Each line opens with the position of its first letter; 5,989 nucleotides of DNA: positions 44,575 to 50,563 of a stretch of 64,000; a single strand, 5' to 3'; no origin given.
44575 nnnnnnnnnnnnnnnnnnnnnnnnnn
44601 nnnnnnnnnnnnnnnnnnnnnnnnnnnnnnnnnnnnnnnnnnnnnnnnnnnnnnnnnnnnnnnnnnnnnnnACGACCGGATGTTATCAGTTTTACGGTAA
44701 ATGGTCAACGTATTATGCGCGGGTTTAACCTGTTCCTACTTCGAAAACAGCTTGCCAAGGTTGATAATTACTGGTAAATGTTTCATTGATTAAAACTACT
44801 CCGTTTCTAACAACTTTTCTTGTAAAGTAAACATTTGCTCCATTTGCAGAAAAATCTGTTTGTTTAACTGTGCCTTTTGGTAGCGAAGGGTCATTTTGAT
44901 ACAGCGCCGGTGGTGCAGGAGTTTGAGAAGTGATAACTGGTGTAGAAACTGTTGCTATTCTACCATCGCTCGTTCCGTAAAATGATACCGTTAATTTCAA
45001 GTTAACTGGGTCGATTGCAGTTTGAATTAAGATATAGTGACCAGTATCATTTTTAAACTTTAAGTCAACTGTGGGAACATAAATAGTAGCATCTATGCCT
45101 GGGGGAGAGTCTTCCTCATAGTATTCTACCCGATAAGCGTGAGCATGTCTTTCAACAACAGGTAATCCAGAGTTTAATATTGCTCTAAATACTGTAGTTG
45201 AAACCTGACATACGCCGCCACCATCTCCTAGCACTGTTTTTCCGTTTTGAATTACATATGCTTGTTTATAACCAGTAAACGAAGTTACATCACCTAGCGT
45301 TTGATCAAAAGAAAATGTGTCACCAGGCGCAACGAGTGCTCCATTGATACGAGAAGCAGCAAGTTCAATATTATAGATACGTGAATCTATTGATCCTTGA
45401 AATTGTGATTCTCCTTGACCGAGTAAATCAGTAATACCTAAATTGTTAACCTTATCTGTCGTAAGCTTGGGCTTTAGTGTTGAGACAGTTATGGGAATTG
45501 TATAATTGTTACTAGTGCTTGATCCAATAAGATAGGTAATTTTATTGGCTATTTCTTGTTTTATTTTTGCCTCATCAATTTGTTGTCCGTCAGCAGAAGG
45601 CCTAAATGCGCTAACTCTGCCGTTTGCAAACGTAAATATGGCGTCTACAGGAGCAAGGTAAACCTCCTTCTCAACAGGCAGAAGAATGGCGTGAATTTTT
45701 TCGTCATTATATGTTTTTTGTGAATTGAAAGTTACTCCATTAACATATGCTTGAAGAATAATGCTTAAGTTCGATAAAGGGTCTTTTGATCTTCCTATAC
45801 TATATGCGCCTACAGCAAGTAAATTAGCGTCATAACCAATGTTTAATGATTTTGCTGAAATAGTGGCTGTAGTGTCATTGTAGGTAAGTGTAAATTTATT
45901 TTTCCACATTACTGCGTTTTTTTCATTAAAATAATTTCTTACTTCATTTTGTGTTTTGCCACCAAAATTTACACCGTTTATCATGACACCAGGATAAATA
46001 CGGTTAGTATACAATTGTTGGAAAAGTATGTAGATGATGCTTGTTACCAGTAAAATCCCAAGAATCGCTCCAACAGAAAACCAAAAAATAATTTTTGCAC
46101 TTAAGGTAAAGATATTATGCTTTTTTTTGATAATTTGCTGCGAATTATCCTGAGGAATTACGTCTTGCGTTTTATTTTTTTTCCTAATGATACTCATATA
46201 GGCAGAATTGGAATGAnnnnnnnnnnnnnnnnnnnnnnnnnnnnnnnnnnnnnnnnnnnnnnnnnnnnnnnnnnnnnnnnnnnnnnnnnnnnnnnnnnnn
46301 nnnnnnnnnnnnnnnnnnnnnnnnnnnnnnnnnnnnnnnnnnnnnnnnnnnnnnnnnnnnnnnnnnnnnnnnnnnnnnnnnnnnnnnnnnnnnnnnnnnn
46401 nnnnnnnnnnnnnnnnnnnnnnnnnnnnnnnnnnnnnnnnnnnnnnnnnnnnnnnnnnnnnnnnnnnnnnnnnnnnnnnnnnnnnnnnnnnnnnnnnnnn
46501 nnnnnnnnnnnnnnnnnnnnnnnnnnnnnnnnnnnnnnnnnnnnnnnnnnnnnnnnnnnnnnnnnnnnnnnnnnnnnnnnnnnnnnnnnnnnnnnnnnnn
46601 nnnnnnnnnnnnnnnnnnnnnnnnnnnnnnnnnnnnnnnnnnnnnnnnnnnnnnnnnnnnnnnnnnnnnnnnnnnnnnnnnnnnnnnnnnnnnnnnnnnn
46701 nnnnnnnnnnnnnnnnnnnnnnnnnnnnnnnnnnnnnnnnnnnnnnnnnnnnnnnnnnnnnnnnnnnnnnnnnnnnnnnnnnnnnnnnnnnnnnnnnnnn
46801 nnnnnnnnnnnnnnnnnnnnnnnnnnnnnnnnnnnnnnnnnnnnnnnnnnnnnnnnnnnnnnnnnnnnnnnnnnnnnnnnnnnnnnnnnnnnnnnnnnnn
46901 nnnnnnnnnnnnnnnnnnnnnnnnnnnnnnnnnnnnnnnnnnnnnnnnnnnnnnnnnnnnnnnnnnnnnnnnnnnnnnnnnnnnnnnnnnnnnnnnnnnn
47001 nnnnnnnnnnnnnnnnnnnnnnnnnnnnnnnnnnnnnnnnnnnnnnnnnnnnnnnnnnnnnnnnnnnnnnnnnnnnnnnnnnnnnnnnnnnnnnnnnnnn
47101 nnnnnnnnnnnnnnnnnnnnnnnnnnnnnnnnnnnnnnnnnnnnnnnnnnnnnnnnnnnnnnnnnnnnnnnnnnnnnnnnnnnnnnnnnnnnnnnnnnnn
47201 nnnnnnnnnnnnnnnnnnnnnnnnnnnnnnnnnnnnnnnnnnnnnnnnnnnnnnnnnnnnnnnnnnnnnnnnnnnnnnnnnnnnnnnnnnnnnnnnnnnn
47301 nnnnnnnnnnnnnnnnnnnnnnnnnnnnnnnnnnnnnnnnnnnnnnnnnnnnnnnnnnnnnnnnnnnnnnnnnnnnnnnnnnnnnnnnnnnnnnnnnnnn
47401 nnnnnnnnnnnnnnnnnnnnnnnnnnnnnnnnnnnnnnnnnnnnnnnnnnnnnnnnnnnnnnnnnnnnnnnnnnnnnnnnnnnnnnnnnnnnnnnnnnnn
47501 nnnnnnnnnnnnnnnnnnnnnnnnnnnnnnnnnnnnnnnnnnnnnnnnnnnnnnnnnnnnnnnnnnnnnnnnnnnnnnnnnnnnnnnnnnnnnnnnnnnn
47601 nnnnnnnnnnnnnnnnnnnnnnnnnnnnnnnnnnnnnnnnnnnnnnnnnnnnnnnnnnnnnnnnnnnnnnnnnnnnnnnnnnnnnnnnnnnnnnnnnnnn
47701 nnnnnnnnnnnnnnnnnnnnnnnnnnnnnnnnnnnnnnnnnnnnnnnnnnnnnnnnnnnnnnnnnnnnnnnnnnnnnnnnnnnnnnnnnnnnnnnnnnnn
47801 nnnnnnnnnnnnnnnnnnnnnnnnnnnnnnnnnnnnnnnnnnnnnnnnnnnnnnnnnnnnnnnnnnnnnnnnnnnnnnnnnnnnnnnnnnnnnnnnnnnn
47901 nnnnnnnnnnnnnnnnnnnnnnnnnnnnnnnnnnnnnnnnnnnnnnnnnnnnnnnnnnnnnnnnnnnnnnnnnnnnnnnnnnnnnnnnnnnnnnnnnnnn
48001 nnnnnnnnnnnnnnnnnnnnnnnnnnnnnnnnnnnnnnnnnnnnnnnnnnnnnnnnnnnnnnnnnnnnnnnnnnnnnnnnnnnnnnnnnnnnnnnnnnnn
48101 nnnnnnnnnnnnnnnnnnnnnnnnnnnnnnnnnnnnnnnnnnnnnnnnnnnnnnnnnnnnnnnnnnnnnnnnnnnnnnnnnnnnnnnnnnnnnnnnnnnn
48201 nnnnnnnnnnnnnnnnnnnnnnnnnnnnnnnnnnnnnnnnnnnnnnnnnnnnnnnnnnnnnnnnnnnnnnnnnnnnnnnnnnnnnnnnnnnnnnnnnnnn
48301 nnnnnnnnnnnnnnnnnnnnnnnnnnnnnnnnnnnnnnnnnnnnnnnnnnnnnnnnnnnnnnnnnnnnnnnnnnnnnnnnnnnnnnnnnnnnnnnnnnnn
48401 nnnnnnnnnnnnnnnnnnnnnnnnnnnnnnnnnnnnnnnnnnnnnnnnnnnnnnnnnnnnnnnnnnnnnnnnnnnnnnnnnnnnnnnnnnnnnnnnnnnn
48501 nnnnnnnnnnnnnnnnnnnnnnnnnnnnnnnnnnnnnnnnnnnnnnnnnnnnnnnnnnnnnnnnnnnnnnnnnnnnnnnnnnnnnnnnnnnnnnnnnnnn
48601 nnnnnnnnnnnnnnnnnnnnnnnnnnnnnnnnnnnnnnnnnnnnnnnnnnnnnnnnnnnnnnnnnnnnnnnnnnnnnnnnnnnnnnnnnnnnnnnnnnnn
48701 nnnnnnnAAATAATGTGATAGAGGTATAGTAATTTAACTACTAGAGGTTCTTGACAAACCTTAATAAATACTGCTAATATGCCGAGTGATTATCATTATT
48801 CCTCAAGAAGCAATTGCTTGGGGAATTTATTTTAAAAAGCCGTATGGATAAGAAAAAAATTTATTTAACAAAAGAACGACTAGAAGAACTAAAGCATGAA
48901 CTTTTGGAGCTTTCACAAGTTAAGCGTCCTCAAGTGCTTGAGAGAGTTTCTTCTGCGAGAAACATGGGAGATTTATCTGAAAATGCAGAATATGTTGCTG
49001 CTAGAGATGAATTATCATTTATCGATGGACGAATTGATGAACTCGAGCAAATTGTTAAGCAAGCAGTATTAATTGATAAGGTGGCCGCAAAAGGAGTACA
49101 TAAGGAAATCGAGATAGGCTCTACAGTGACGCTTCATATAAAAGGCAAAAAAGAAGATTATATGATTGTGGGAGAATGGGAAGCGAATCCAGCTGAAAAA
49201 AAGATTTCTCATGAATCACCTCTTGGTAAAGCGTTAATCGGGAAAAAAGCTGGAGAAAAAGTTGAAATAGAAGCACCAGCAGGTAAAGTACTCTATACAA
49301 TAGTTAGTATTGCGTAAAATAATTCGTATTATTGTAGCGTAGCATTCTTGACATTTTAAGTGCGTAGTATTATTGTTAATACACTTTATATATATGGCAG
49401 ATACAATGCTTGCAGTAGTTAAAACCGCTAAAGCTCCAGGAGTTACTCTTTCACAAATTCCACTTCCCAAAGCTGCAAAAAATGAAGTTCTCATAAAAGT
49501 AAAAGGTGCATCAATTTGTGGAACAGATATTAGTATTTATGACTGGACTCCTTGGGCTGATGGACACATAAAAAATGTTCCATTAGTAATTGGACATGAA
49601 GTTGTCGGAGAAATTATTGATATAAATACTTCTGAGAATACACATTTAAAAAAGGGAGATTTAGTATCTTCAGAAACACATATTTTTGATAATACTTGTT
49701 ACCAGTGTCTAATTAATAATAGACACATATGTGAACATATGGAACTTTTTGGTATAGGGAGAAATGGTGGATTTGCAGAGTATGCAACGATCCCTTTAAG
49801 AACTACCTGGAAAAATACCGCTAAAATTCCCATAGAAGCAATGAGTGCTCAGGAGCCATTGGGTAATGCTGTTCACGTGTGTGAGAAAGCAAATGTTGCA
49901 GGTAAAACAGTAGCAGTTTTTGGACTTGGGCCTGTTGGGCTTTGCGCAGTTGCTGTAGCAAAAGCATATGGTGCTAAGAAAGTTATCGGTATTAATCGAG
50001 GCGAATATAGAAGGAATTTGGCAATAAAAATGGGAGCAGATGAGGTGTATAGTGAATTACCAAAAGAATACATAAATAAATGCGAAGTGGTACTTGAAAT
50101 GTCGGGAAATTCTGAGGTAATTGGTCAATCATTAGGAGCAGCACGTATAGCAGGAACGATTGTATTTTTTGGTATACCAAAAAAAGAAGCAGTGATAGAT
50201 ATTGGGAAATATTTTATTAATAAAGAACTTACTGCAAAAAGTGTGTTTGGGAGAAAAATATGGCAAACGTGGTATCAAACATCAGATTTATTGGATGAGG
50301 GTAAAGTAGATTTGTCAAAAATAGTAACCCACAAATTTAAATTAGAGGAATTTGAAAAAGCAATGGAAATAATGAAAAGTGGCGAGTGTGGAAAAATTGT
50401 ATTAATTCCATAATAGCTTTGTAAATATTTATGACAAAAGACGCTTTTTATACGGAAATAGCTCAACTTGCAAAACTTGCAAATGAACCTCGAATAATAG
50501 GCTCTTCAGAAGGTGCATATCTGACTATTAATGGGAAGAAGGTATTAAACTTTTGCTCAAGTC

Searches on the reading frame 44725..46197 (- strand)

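Call 37: search_protein_families(library=pfam, proteins=[window:44725-46197:-], max_evalue=0.001)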
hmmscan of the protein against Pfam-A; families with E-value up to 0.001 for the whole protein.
window:44725-46197:- (490 aa): 3 families
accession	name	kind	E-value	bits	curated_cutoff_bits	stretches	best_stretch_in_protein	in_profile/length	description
PF04294.18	VanW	-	2.7e-44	150.3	27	1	273-402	2-127/130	VanW like protein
PF12229.13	PG_binding_4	-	1.4e-12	48.3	22.1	1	112-221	2-109/117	Putative peptidoglycan binding domain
PF07501.17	G5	-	0.00057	20.5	23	0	428-489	11-74/75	G5 domain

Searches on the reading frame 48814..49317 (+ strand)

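Call 38: search_protein_families(library=pfam, proteins=[window:48814-49317:+], max_evalue=0.001)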
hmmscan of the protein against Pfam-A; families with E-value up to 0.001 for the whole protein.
window:48814-49317:+ (167 aa): 2 families
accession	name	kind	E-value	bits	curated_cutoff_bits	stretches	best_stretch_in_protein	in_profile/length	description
PF01272.25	GreA_GreB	-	3.6e-25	88.2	26.9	1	96-166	3-75/77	Transcription elongation factor, GreA/GreB, C-term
PF03449.20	GreA_GreB_N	-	2.5e-24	85.7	24.5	1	16-85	1-70/71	Transcription elongation factor, N-terminal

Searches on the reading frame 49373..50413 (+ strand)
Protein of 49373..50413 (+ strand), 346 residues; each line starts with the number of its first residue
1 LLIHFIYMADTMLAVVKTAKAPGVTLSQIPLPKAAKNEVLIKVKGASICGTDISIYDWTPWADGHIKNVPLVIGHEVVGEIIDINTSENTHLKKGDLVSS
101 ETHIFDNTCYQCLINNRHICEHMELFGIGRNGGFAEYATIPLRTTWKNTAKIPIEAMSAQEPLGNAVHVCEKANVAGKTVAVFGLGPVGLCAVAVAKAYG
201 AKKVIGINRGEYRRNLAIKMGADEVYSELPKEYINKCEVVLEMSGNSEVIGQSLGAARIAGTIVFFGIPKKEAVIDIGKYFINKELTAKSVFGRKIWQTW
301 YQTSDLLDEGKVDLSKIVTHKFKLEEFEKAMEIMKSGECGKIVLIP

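Call 38: search_protein_families(library=pfam, proteins=[window:49373-50413:+], max_evalue=0.001)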
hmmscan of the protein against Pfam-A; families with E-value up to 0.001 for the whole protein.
window:49373-50413:+ (346 aa): 4 families
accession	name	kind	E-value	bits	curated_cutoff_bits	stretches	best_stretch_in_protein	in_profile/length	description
PF00107.32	ADH_zinc_N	-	1.5e-22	80.4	31.8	1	187-308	1-128/129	Zinc-binding dehydrogenase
PF08240.17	ADH_N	-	1.5e-22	80.2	23.5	1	36-147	2-101/104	Alcohol dehydrogenase GroES-like domain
PF16912.11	Glu_dehyd_C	-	4.5e-10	39.8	34.9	1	166-333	20-200/211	Glucose dehydrogenase C-terminus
PF13602.12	ADH_zinc_N_2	-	6.5e-05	24.3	27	1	221-344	2-134/134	Zinc-binding dehydrogenase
